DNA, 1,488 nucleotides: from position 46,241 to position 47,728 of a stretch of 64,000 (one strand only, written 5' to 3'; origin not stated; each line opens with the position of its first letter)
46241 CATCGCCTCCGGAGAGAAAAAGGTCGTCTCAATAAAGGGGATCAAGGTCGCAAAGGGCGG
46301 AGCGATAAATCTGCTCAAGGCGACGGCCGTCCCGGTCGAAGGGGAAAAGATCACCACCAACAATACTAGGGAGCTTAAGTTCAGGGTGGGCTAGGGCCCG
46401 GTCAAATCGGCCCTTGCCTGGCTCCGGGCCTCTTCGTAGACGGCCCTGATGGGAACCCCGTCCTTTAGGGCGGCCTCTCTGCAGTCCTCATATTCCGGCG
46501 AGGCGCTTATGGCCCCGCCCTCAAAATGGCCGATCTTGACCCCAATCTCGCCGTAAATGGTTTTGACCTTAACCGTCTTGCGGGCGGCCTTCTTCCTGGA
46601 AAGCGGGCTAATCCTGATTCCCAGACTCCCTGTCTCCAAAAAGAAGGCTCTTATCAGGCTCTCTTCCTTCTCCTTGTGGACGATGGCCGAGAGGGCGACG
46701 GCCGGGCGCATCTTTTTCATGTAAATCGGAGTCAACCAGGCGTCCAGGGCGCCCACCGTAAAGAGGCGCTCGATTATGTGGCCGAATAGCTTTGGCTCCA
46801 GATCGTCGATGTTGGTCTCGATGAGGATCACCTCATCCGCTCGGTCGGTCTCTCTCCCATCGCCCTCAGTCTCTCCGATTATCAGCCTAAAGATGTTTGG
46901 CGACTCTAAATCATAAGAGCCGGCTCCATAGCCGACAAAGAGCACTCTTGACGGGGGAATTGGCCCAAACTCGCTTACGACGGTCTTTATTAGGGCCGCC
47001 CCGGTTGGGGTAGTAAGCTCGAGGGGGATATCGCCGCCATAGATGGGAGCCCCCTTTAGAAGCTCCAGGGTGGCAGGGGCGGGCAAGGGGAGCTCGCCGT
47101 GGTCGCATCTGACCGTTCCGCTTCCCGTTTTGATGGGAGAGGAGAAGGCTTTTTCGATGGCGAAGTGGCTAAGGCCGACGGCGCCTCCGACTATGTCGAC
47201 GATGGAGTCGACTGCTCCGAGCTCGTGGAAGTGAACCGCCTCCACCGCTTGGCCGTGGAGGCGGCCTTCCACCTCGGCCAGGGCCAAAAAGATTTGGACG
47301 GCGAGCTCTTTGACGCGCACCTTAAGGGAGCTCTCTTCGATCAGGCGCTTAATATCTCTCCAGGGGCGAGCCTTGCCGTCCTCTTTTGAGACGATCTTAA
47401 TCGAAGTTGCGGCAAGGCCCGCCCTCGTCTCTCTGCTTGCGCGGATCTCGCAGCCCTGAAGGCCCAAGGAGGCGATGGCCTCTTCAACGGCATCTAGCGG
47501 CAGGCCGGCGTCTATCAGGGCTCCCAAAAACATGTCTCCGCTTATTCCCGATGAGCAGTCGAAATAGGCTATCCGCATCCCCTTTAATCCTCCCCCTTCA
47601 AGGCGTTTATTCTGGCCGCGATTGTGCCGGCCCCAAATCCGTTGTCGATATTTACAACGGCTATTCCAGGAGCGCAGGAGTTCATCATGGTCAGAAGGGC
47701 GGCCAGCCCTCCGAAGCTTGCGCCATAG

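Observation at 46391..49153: larE-larB-larC operon (nickel-pincer nucleotide cofactor synthesis) without an adjacent larA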

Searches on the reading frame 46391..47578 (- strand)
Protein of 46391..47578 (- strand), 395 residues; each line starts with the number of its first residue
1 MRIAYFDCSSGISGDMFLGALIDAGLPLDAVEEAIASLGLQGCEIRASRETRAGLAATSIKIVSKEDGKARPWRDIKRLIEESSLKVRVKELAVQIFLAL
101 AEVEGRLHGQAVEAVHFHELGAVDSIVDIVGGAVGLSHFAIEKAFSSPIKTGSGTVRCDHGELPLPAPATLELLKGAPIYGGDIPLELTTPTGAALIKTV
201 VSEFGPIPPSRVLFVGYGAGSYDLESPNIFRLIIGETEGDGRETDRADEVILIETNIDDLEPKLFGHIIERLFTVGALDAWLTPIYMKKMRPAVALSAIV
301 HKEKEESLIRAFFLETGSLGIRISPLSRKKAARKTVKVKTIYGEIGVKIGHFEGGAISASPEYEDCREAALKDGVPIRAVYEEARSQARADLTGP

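Call 3: search_protein_families(library=pfam, proteins=[window:46391-47578:-])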
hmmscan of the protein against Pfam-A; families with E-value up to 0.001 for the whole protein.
window:46391-47578:- (395 aa): 1 family
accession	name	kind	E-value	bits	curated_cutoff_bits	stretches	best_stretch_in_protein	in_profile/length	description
PF01969.22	Ni_insertion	-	5.8e-135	450.7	22.1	1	4-381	1-375/375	Nickel insertion protein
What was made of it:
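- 46391..47578 (-): larC: CTP-dependent nickel insertase (cyclometallase), a single ORF with LarC1 and LarC2 fused, 395 aa; ATG 5 nt after the larB stop. PF01969 450.7 bits, profile positions 1-375 of 375 (call 3).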

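Call 4: search_protein_families(library=ncbifam, proteins=[window:46391-47578:-])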
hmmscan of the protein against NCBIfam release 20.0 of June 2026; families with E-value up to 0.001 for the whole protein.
window:46391-47578:- (395 aa): 2 families
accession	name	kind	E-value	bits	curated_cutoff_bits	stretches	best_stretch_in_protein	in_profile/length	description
TIGR00299.2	nickel_LarC1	equivalog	5.7e-59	198.6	90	1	71-234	1-165/165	nickel pincer cofactor biosynthesis protein LarC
NF052512.1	nickel_LarC2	equivalog_domain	2.8e-40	137.1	50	1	250-367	1-118/118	nickel pincer cofactor biosynthesis protein LarC2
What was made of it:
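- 46391..47578 (-): TIGR00299 plus NF052512 (call 4).
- On LarC (PF01969 / TIGR00299 + NF052512, CTP-dependent nickel insertase): LarC1 198.6 bits against 90; LarC2 137.1 bits against 50 (calls 3, 4).
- Checked: LarC, 47578..46391, 395 aa: PF01969 scores 450.7 bits over the full-length profile, E=5.8e-135 (call 3); TIGR00299 (LarC1) plus NF052512 (LarC2) also match (call 4).
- Profile hits are far above curated cut-offs for all three proteins (calls 3, 4).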

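Call 12: find_encoding_contigs(protein=window:46391-47578:-, flank=10000, max_places=6)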
Protein window:46391-47578:- (395 aa): no gene with exactly this product is on record in the collection.

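Call 13: find_homologous_proteins(query=window:46391-47578:-, max_evalue=1e-30)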
Query window:46391-47578:- (395 aa): 8000 proteins with E <= 1e-30 among 8000 candidates; the best 120 are listed.
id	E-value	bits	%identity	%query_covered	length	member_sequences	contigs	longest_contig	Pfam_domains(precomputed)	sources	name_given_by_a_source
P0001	3.0e-228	775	90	100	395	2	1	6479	PF01969.23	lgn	-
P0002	1.9e-163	562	66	99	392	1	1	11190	PF01969.23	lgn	-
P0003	5.2e-148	511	60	98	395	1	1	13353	PF01969.23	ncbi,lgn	-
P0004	6.0e-119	416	50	99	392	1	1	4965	PF01969.23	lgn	-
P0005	3.4e-118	413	51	100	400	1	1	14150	PF01969.23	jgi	-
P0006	1.9e-117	411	47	100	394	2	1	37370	PF01969.23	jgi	jgi:uncharacterized protein (TIGR00299 family) protein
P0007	1.8e-116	407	49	98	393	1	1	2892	PF01969.23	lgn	-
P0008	2.6e-116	407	49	99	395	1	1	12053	PF01969.23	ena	-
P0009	1.5e-115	404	-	-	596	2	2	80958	PF01969.23,PF01709.27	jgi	jgi:hypothetical protein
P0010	5.7e-115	403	48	99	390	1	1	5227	PF01969.23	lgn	-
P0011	1.7e-114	401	50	98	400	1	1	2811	PF01969.23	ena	-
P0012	6.7e-114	399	48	100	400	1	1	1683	PF01969.23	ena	-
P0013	2.8e-113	397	49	98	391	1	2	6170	PF01969.23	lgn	-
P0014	6.8e-113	396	48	100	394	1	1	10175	PF01969.23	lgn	-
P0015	9.0e-113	395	49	98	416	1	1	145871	PF01969.23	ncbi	-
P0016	2.9e-112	394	46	99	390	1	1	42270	PF01969.23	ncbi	-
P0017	3.3e-112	393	46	99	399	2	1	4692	PF01969.23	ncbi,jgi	jgi:uncharacterized protein (TIGR00299 family) protein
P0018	4.2e-112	393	47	99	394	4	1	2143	PF01969.23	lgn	-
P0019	1.0e-111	392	47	100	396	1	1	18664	PF01969.23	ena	-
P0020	1.1e-111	392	47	100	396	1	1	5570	PF01969.23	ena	-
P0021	1.4e-111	391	47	100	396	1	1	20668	PF01969.23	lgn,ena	-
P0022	4.2e-111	390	45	99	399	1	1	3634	PF01969.23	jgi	-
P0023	4.8e-111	390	46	100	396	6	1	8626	PF01969.23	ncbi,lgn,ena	-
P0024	6.5e-111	389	49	99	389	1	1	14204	PF01969.23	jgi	jgi:hypothetical protein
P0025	7.1e-111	389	48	98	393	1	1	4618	PF01969.23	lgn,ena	-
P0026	8.6e-111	389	50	100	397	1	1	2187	PF01969.23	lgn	-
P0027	9.0e-111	389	47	100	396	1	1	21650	PF01969.23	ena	-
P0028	1.0e-110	389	49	97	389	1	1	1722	PF01969.23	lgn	-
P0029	1.3e-110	388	49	98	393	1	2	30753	PF01969.23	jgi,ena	-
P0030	1.4e-110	388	47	98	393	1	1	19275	PF01969.23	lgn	-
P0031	3.3e-110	387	48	98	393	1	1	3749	PF01969.23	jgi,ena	-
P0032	3.8e-110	387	45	100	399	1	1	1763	PF01969.23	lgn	-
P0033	5.8e-110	386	48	99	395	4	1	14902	PF01969.23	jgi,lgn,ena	-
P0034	6.4e-110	386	45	99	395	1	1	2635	PF01969.23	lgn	-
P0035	6.9e-110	386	46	98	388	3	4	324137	PF01969.23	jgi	-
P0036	1.2e-109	385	47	100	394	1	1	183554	PF01969.23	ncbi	-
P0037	1.2e-109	385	48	99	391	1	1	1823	PF01969.23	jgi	jgi:uncharacterized protein (TIGR00299 family) protein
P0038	1.4e-109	385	47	100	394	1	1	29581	PF01969.23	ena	-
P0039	1.5e-109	385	48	97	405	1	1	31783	PF01969.23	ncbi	-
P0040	1.6e-109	385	45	100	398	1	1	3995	PF01969.23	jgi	jgi:uncharacterized protein (TIGR00299 family) protein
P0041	2.0e-109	384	48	100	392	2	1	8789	PF01969.23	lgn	-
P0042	2.3e-109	384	48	98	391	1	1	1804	PF01969.23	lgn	-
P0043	2.4e-109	384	45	100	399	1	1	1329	PF01969.23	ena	-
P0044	2.8e-109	384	48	98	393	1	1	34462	PF01969.23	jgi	jgi:uncharacterized protein (TIGR00299 family) protein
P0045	2.9e-109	384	47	99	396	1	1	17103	PF01969.23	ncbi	-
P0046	2.9e-109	384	45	99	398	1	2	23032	PF01969.23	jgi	jgi:hypothetical protein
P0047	3.5e-109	383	48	98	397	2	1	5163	PF01969.23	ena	-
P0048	3.8e-109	383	48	100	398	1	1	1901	PF01969.23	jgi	jgi:uncharacterized protein (TIGR00299 family) protein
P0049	3.8e-109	383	48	98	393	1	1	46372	PF01969.23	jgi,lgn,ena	-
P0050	4.2e-109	383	48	98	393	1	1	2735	PF01969.23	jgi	-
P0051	6.8e-109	383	45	100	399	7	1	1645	PF01969.23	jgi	jgi:hypothetical protein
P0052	8.3e-109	382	48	98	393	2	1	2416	PF01969.23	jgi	jgi:pyridinium-3,5-bisthiocarboxylic acid mononucleotide nickel chelatase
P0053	8.8e-109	382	45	100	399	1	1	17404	PF01969.23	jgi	jgi:pyridinium-3,5-bisthiocarboxylic acid mononucleotide nickel chelatase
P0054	1.0e-108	382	46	98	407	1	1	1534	PF01969.23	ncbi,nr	ncbi:MAG: nickel pincer cofactor biosynthesis protein LarC [Desulfuromonadales bacterium]|nr:nickel 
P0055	1.3e-108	382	47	98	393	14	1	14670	PF01969.23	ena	-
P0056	1.3e-108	382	48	98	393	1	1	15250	PF01969.23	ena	-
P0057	1.3e-108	382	48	98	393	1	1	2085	PF01969.23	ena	-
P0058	1.3e-108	382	46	100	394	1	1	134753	PF01969.23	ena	-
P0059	1.4e-108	382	48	98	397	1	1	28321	PF01969.23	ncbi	ncbi:MAG: nickel pincer cofactor biosynthesis protein LarC [Nitrospirota bacterium]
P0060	1.5e-108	381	46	97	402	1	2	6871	PF01969.23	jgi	jgi:uncharacterized protein (TIGR00299 family) protein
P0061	1.5e-108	381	48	98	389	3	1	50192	PF01969.23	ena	-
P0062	1.6e-108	381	46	98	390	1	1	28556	PF01969.23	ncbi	-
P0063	2.1e-108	381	50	97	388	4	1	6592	PF01969.23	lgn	-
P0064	2.2e-108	381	47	98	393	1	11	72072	PF01969.23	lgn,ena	-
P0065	3.2e-108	380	48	100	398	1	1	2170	PF01969.23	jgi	jgi:uncharacterized protein (TIGR00299 family) protein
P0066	3.2e-108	380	48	98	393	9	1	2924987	PF01969.23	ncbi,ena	-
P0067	4.3e-108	380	46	100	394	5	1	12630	PF01969.23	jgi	jgi:pyridinium-3,5-bisthiocarboxylic acid mononucleotide nickel chelatase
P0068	4.6e-108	380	48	100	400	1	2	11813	PF01969.23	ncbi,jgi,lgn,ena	-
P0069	4.7e-108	380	46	99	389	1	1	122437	PF01969.23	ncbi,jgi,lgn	ncbi:MAG TPA: nickel pincer cofactor biosynthesis protein LarC [Candidatus Aquicultor sp.]|jgi:hypot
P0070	5.1e-108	380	45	99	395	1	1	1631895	PF01969.23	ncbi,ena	-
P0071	5.4e-108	380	48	100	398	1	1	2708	PF01969.23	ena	-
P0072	5.4e-108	380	48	98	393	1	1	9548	PF01969.23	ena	-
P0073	5.4e-108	380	47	100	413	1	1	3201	PF01969.23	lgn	-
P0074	5.5e-108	380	47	98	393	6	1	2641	PF01969.23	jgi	jgi:pyridinium-3,5-bisthiocarboxylic acid mononucleotide nickel chelatase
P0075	7.9e-108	379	47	98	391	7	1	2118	PF01969.23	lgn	-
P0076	8.8e-108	379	49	100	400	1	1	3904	PF01969.23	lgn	-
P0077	8.9e-108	379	44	98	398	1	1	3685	PF01969.23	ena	-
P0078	1.0e-107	379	48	99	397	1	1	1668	PF01969.23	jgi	-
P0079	1.1e-107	379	47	99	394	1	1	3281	PF01969.23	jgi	jgi:uncharacterized protein (TIGR00299 family) protein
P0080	1.2e-107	378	45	99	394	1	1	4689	PF01969.23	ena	-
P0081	1.2e-107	378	48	98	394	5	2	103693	PF01969.23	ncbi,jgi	ncbi:MAG: nickel pincer cofactor biosynthesis protein LarC [Syntrophales bacterium]|jgi:pyridinium-3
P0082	1.2e-107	378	45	100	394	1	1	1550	PF01969.23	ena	-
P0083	1.2e-107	378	45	100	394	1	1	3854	PF01969.23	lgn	-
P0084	1.2e-107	378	46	99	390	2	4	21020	PF01969.23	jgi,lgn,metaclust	metaclust:\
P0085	1.4e-107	378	47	100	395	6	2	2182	PF01969.23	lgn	-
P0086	2.0e-107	378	45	98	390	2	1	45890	PF01969.23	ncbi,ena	-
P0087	2.0e-107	378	46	100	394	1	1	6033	PF01969.23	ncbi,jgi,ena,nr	ncbi:MAG: nickel pincer cofactor biosynthesis protein LarC [Nitrospinota bacterium]|nr:nickel pincer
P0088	2.1e-107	378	46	99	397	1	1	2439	PF01969.23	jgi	jgi:uncharacterized protein (TIGR00299 family) protein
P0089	2.4e-107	377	45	99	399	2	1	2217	PF01969.23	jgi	jgi:uncharacterized protein (TIGR00299 family) protein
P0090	2.6e-107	377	46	99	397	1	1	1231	PF01969.23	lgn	-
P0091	2.9e-107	377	45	100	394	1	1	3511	PF01969.23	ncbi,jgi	-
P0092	3.3e-107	377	46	100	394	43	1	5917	PF01969.23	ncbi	-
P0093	3.7e-107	377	45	99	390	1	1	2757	PF01969.23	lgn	-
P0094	4.1e-107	377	47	99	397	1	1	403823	PF01969.23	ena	-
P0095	4.3e-107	377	45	99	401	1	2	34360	PF01969.23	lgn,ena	-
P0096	4.6e-107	377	48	98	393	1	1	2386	PF01969.23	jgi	jgi:pyridinium-3,5-bisthiocarboxylic acid mononucleotide nickel chelatase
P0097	4.9e-107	376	46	99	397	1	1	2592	PF01969.23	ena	-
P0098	5.4e-107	376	48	99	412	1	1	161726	PF01969.23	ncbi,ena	-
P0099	6.0e-107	376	47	98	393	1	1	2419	PF01969.23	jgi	jgi:uncharacterized protein (TIGR00299 family) protein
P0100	6.3e-107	376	46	98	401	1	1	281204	PF01969.23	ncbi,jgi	jgi:uncharacterized protein (TIGR00299 family) protein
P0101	6.7e-107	376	44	100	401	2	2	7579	PF01969.23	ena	-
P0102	8.1e-107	376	46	97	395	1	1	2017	PF01969.23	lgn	-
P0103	8.3e-107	376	48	100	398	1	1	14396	PF01969.23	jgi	jgi:uncharacterized protein (TIGR00299 family) protein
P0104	8.4e-107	376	47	99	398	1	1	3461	PF01969.23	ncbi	-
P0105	1.1e-106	375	47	97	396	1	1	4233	PF01969.23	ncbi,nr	ncbi:MAG: nickel pincer cofactor biosynthesis protein LarC [Deltaproteobacteria bacterium]|nr:nickel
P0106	1.1e-106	375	46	98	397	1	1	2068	PF01969.23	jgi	jgi:uncharacterized protein (TIGR00299 family) protein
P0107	1.1e-106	375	47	99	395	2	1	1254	PF01969.23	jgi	jgi:uncharacterized protein (TIGR00299 family) protein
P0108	1.3e-106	375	47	98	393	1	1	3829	PF01969.23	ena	-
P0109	1.5e-106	375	46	99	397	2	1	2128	PF01969.23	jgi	jgi:hypothetical protein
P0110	1.5e-106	375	46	100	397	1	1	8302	PF01969.23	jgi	jgi:uncharacterized protein (TIGR00299 family) protein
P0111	1.6e-106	375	48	100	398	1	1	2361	PF01969.23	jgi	jgi:uncharacterized protein (TIGR00299 family) protein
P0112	1.8e-106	375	45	100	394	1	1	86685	PF01969.23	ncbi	-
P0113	2.4e-106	374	45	99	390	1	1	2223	PF01969.23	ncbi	-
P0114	2.4e-106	374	45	98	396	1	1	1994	PF01969.23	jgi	jgi:pyridinium-3,5-bisthiocarboxylic acid mononucleotide nickel chelatase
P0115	2.5e-106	374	46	99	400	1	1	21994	PF01969.23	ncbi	-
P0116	2.6e-106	374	46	99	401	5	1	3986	PF01969.23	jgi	jgi:uncharacterized protein (TIGR00299 family) protein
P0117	2.7e-106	374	46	99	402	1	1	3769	PF01969.23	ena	-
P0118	3.1e-106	374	44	99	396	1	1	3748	PF01969.23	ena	-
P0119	3.7e-106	374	44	100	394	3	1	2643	PF01969.23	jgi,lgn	-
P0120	4.0e-106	373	46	98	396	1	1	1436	PF01969.23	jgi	jgi:hypothetical protein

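Call 14: find_encoding_contigs(protein=P0003, flank=10000, max_places=3)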
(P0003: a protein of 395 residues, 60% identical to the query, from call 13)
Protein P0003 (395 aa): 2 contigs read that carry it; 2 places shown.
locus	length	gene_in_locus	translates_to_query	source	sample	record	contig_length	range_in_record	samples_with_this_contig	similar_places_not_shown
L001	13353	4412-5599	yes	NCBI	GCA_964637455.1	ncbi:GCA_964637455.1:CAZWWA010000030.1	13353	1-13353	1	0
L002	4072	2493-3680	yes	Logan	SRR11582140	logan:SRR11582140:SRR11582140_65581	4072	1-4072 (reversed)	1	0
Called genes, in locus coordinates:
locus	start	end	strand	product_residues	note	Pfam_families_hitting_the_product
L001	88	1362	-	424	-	PF02403:Seryl_tRNA_N, PF00587:tRNA-synt_2b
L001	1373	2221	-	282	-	PF00800:PDT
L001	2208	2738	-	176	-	PF14584:DUF4446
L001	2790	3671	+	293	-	-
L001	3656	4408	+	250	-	PF00731:AIRC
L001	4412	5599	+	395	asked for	PF01969:Ni_insertion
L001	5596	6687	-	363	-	-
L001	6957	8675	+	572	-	PF00069:Pkinase, PF07714:PK_Tyr_Ser-Thr, PF03109:ABC1 (weak)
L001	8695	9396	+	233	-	PF12401:FhaA_N, PF16697:Yop-YscD_cpl, PF00498:FHA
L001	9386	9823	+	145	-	PF16697:Yop-YscD_cpl, PF00498:FHA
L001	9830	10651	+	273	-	PF13672:PP2C_2, PF00481:PP2C, PF07228:SpoIIE (weak)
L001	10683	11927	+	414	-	PF01098:FTSW_RODA_SPOVE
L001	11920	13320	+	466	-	PF21922:PBP_dimer_2, PF00905:Transpeptidase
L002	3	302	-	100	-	?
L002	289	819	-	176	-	PF14584:DUF4446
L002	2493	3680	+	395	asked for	PF01969:Ni_insertion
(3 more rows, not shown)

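Call 15: find_encoding_contigs(protein=P0002, flank=10000, max_places=3)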
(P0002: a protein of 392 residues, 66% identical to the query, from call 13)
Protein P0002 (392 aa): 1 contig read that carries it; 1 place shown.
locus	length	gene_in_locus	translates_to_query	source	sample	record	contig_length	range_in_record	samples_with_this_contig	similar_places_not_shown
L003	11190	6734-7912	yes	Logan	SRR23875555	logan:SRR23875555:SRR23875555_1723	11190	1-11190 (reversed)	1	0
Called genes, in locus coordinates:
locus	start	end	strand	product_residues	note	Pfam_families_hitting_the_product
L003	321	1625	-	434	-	PF13347:MFS_2 (faint), PF05977:MFS_3, PF07690:MFS_1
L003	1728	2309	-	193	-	PF04893:Yip1 (weak)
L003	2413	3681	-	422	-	PF02403:Seryl_tRNA_N, PF00587:tRNA-synt_2b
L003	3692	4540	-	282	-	PF00800:PDT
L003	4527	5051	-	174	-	PF14584:DUF4446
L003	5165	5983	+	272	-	-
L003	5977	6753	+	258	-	PF00731:AIRC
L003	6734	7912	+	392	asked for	PF01969:Ni_insertion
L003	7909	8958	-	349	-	-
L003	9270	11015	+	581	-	PF00069:Pkinase, PF07714:PK_Tyr_Ser-Thr, PF01636:APH (faint), PF03109:ABC1 (weak)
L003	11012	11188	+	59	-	?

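Call 16: find_encoding_contigs(protein=P0001, flank=10000, max_places=3)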
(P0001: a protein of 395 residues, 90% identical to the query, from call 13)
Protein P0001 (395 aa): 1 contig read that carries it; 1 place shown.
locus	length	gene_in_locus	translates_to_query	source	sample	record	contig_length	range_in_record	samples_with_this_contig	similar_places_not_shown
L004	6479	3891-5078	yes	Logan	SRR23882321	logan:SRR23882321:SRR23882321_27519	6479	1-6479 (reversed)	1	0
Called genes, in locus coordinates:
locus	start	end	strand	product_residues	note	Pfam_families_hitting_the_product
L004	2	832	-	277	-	?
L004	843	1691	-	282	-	PF00800:PDT, PF01842:ACT (weak)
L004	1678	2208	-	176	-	PF14584:DUF4446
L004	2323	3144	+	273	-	-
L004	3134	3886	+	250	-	PF00731:AIRC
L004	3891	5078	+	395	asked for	PF01969:Ni_insertion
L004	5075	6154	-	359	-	PF07705:CARDB (weak)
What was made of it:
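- Checked: The AAGGAG upstream of larE (49160..49155) is only 1 nt from the first ATG (49153) but 7 nt from the second (49147), and the gene caller gave 273 aa for the 90% relative (call 16).
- The translationally coupled architecture is preserved from 90% down to 60% relatives (calls 14-16).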
